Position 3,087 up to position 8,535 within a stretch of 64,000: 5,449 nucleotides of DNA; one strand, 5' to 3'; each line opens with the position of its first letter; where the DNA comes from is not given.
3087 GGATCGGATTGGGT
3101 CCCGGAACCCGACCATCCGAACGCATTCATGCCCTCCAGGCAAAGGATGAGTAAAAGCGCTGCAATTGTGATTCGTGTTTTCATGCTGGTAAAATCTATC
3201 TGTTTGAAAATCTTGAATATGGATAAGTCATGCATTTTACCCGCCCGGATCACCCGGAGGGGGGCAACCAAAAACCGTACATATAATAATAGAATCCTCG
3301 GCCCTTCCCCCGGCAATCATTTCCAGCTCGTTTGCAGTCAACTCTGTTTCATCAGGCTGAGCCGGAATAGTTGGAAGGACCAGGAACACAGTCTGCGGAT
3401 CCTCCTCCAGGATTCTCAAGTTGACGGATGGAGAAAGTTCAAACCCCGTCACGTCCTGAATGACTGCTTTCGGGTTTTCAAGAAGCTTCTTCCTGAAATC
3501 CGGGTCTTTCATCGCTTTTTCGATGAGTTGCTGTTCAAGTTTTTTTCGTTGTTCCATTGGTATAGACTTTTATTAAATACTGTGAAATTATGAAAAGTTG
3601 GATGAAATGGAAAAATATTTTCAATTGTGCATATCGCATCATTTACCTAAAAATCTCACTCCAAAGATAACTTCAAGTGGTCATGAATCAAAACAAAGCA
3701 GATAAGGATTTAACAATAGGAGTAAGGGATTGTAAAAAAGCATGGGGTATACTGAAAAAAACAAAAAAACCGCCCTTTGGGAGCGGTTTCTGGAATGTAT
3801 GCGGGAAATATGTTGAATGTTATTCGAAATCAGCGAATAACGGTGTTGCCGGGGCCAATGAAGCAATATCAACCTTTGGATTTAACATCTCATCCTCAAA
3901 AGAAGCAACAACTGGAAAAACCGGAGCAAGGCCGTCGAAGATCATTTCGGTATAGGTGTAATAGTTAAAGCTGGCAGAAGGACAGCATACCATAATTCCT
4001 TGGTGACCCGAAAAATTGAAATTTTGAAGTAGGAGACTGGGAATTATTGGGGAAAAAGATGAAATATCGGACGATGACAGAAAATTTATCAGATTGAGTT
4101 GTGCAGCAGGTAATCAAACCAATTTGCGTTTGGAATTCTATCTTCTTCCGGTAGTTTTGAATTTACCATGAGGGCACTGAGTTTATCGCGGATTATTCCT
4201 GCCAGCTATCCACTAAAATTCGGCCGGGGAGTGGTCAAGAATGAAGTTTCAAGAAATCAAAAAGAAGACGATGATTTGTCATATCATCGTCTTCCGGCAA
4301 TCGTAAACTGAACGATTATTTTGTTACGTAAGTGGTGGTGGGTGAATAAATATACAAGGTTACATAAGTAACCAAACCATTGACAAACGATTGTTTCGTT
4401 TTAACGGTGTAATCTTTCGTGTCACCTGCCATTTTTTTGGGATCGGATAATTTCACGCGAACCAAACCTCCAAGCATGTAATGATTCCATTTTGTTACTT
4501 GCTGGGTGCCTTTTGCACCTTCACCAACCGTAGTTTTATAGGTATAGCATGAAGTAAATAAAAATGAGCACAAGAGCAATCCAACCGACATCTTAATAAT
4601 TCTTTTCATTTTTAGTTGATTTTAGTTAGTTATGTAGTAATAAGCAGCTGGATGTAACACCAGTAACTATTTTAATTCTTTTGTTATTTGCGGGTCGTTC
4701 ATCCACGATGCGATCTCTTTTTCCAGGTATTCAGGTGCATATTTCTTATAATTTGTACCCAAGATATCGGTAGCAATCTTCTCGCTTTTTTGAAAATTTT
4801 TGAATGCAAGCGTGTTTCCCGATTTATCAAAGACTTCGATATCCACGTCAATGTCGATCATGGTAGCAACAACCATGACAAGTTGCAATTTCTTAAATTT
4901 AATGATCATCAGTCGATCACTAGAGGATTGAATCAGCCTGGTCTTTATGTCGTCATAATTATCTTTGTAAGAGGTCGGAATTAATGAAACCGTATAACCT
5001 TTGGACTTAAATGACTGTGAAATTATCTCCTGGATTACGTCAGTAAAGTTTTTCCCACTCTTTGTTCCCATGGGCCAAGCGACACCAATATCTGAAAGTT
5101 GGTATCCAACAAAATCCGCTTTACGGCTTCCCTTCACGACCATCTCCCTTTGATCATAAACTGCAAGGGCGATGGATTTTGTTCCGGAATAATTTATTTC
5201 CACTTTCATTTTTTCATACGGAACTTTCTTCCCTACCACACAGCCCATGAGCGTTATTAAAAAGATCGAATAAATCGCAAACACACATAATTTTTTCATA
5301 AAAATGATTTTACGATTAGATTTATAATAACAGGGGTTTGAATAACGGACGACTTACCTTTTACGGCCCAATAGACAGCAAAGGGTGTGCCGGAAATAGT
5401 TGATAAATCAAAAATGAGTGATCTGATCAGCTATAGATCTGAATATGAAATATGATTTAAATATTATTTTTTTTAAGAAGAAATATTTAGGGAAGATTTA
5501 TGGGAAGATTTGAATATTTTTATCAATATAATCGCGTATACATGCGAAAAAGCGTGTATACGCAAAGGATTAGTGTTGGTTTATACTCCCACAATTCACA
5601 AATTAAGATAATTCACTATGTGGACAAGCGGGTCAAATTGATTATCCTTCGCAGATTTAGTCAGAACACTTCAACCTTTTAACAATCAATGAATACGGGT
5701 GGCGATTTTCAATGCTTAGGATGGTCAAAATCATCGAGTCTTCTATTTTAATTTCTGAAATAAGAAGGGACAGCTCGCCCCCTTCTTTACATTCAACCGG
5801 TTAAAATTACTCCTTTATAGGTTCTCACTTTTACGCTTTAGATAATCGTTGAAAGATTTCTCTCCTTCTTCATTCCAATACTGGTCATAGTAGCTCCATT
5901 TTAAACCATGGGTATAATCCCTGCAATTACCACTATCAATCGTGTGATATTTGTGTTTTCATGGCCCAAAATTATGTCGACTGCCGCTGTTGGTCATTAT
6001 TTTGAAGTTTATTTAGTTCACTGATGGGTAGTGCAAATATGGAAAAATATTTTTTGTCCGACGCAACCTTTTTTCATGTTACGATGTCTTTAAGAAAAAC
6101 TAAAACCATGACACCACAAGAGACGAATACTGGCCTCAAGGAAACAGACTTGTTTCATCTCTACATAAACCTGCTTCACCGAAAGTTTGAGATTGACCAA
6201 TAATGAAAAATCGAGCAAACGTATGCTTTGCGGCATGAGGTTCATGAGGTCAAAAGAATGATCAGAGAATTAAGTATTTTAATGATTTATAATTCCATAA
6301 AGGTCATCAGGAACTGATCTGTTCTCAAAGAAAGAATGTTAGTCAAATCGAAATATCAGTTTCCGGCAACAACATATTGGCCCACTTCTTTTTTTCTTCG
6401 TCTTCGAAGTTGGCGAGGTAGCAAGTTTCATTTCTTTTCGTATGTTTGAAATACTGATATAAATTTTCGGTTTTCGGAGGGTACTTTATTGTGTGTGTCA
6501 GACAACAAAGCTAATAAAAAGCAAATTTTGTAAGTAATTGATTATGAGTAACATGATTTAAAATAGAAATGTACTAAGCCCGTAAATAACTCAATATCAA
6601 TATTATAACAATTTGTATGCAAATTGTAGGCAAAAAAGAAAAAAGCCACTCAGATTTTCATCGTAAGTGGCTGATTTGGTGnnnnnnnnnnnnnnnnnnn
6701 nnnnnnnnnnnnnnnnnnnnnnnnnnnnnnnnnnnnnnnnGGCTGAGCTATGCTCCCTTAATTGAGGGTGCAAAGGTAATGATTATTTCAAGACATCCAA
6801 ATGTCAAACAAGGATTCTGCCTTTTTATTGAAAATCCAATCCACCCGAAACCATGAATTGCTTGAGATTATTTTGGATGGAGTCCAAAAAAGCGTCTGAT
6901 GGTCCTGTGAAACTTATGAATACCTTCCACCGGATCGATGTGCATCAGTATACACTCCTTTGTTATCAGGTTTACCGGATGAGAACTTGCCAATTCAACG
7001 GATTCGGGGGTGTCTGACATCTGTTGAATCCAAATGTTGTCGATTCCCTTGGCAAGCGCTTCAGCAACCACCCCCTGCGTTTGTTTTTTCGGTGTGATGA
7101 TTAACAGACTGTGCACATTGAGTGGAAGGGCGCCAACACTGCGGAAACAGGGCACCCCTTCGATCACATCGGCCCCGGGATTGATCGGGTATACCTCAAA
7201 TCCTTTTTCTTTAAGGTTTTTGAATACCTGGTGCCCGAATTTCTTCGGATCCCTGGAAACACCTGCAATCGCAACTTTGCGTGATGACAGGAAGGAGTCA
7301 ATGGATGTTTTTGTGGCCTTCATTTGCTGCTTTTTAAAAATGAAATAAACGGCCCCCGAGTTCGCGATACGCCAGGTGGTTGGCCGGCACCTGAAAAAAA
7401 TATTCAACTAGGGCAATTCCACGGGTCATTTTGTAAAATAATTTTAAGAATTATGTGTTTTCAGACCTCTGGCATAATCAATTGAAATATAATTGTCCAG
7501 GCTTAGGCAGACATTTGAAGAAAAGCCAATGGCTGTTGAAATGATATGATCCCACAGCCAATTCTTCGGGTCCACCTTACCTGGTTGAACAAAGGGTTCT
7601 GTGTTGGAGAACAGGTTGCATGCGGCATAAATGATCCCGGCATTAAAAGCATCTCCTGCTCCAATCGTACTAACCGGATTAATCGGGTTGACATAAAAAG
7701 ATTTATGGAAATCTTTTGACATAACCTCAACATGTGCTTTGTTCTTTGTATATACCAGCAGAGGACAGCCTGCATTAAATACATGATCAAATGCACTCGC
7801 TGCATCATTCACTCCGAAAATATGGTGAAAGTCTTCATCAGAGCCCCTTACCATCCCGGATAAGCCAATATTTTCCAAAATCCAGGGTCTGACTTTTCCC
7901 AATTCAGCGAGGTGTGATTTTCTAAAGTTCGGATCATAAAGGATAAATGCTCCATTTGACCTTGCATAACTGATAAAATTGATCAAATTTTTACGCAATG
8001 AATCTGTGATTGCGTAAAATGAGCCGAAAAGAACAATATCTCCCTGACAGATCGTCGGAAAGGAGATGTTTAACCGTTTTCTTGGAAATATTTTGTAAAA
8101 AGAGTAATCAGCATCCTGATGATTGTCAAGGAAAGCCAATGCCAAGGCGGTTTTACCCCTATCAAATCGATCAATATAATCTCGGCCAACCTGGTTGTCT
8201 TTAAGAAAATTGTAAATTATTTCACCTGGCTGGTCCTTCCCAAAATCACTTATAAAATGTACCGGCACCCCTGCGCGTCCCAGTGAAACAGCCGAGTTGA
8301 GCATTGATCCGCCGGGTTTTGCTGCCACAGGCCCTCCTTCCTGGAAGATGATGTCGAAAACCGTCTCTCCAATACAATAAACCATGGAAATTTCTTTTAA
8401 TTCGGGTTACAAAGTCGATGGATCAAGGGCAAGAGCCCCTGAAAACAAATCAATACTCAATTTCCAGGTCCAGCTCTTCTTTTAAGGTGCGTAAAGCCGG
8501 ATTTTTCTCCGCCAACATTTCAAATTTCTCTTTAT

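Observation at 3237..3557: Stand-alone NHLP-leader RiPP precursor with a (S/T-x3-C)x2 core and no maturase or exporter in 60 kb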

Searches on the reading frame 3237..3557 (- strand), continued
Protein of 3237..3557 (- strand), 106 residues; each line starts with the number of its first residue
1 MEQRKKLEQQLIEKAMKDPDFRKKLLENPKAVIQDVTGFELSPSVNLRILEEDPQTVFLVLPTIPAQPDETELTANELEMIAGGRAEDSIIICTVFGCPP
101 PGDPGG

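Call 45: search_solved_structures(query=P0019, max_evalue=0.00001, show_alignments=1)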
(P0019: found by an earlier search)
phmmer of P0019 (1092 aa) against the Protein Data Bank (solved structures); distinct sequences matched with E-value up to 0.00001: 2.
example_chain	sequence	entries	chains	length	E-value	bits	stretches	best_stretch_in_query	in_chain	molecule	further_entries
6st5_A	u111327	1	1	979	2.8e-81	276.9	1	223-1090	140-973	LicM2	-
5dzt_A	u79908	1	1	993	3.4e-46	160.7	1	201-859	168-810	CylM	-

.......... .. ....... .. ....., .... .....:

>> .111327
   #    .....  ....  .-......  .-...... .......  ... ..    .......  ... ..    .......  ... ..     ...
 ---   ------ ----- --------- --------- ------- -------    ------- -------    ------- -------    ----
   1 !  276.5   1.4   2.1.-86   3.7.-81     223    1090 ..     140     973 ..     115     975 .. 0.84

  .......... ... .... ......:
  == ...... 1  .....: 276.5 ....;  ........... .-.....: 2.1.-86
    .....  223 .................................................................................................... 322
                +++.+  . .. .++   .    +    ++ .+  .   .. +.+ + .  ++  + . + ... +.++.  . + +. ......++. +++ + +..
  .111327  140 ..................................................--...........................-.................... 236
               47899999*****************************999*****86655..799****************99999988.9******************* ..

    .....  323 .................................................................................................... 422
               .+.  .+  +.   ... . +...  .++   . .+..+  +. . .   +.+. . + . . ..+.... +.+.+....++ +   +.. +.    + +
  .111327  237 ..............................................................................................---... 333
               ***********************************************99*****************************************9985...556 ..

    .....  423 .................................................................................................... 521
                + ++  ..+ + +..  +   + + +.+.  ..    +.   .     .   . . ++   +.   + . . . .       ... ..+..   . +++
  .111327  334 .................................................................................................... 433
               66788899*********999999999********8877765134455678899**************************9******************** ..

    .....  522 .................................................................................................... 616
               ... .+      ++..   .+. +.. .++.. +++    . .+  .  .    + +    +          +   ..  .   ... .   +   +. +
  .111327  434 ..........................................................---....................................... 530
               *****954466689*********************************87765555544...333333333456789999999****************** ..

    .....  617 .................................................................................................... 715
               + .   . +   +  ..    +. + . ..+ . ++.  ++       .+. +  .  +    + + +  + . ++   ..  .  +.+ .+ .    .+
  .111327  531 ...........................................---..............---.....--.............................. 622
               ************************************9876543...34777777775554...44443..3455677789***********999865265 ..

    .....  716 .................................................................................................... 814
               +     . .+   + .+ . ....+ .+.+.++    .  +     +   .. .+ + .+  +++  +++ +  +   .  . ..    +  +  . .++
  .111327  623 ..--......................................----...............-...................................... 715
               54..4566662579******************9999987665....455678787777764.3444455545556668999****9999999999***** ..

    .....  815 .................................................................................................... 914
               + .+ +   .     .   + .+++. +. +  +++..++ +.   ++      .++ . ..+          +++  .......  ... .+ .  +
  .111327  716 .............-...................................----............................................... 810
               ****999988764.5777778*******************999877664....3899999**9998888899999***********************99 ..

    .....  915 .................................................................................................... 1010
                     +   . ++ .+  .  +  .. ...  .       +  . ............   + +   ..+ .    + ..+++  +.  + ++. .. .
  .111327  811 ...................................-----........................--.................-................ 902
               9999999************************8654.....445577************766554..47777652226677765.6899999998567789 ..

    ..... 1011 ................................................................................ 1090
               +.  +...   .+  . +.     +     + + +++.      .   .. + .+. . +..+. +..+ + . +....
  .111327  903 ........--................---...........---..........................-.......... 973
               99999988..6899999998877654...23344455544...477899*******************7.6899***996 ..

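Call 54: find_encoding_contigs(protein=P0080, flank=10000, max_places=3)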
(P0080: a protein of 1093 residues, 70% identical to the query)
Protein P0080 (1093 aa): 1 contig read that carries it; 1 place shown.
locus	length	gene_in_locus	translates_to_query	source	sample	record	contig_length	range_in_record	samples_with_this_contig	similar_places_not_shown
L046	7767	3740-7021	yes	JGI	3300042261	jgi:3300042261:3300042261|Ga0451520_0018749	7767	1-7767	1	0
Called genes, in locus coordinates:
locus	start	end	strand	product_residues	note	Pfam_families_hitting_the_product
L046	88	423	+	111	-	PF18962:Por_Secre_tail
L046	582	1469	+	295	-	-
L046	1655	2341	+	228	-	-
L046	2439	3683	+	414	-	PF13458:Peripla_BP_6, PF01094:ANF_receptor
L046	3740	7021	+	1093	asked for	PF13575:DUF4135, PF05147:LANC_like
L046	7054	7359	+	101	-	PF02979:NHase_alpha (weak), PF14407:Frankia_peptide (weak)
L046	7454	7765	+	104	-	?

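Call 55: find_encoding_contigs(protein=P0003, flank=10000, max_places=4)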
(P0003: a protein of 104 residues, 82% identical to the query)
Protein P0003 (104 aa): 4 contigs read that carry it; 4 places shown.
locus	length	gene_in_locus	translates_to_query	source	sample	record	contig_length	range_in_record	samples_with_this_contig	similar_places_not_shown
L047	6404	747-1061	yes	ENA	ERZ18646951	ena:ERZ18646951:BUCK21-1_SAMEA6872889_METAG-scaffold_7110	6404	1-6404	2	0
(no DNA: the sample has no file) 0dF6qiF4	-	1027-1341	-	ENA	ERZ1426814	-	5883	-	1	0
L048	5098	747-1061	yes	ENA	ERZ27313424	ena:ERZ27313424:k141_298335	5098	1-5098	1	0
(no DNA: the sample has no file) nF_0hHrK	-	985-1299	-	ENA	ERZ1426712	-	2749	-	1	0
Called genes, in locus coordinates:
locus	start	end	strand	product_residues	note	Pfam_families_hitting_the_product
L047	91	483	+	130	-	-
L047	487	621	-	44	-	-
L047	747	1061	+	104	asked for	PF02979:NHase_alpha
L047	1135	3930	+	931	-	PF18962:Por_Secre_tail (faint)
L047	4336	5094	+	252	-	-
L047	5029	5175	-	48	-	-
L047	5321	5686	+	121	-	PF12728:HTH_17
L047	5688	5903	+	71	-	-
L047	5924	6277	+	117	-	-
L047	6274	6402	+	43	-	?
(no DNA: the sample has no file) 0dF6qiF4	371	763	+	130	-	-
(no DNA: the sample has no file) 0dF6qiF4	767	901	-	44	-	-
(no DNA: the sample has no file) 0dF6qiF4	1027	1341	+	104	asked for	PF02979:NHase_alpha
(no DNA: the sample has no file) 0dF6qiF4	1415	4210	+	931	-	PF18962:Por_Secre_tail (faint)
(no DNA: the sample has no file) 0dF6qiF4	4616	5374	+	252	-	-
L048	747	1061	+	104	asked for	PF02979:NHase_alpha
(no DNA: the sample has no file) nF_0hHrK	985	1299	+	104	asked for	PF02979:NHase_alpha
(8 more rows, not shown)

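Call 56: find_related_loci(query=P0058, collection=viral_contigs, flank=10000)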
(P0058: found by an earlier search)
Query P0058 (647 aa) in viral_contigs; peptide patterns used: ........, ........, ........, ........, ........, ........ (x = any residue, [..] = any of these).
39 stretches matched a pattern, but none encodes a relative of the query by tblastn (E <= 1e-3).

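Call 57: search_dna_similar(query=P0060, collection=phages, mode=protein, max_rows=8)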
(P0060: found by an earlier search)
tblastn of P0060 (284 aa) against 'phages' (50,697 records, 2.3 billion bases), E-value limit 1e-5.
Records with a match: 411; places in all: 411; records where one place covers at least 80% of the query: 119.
Best place of each record, by identity: <60% 411.
By first word of the organism name: Mycobacterium 101; Staphylococcus 72; Stx2a-converting 60; Streptococcus 34; Escherichia 28; Vibrio 14; Bacillus 13; Cellulophaga 8; Burkholderia 7; Fusobacterium 5; and 36 more.
By host as written in the record: - 87; Mycobacterium smegmatis mc2 155 70; Staphylococcus aureus 22; Mycobacterium smegmatis mc#155 12; Escherichia coli 8; Bacillus megaterium 6; Bacillus megaterium Km 5; Mycobacterium smegmatis mc2155 5; and 137 more.
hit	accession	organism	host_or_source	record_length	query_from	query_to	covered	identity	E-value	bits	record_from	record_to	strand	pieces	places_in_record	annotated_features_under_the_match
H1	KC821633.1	Cellulophaga phage phi13:2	Cellulophaga baltica #13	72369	5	256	89%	46.3%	2e-66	229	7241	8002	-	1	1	RecT family protein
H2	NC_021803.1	Cellulophaga phage phi13:2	Cellulophaga baltica #13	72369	5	256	89%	46.3%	2e-66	229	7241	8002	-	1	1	RecT-like ssDNA annealing protein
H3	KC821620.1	Cellulophaga phage phi18:3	Cellulophaga baltica #18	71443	5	254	88%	46.6%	2e-66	229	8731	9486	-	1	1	RecT family protein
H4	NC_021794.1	Cellulophaga phage phi18:3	Cellulophaga baltica #18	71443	5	254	88%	46.6%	2e-66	229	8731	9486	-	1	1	RecT-like ssDNA annealing protein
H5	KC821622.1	Cellulophaga phage phi46:3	Cellulophaga baltica NN016046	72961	5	254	88%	46.6%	2e-66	229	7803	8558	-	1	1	RecT family protein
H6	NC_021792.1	Cellulophaga phage phi46:3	Cellulophaga baltica NN016046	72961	5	254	88%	46.6%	2e-66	229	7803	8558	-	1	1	RecT-like ssDNA annealing protein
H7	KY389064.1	Staphylococcus phage phi879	Staphylococcus sciuri P879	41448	1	257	90%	45.4%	6e-51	185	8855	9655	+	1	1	recombinational DNA repair protein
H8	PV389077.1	Mammaliicoccus phage phi31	Mammaliicoccus sciuri Dog031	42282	1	257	90%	45.4%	1e-50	184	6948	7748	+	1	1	RecT-like ssDNA annealing protein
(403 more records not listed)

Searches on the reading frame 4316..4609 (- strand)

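Call 23: search_protein_families(library=pfam, proteins=[window:4316-4609:-], max_evalue=0.001)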
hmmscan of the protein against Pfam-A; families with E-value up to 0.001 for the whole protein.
window:4316-4609:- (97 aa): 1 family
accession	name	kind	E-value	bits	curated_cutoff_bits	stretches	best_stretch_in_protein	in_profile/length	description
PF06291.16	Lambda_Bor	-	1.1e-20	73.9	25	1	23-96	1-74/75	Bor protein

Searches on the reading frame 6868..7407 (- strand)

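Call 23: search_protein_families(library=pfam, proteins=[window:6868-7407:-], max_evalue=0.001)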
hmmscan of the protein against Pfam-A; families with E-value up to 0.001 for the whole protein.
window:6868-7407:- (179 aa): 2 families
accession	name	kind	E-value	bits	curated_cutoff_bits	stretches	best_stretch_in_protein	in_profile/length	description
PF13380.12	CoA_binding_2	-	7.4e-28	97.8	22.8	1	43-156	1-114/116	CoA binding domain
PF02629.25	CoA_binding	-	6.7e-11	43.2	22.3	1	43-127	4-93/97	CoA binding domain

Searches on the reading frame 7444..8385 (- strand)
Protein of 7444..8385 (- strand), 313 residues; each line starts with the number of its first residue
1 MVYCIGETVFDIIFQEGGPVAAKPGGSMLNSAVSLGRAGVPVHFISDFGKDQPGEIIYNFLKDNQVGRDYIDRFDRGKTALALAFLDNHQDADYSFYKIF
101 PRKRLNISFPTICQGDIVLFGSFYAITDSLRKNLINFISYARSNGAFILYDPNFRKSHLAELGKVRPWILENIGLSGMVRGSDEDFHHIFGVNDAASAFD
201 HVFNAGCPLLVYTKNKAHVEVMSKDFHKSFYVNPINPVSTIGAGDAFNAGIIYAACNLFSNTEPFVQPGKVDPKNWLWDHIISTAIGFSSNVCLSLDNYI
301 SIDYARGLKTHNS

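Call 23: search_protein_families(library=pfam, proteins=[window:7444-8385:-], max_evalue=0.001)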
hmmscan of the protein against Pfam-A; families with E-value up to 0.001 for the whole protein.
window:7444-8385:- (313 aa): 1 family
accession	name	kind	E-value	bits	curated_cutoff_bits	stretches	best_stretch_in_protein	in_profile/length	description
PF00294.29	PfkB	-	2.5e-25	89.9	25.8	1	2-255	4-269/302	pfkB family carbohydrate kinase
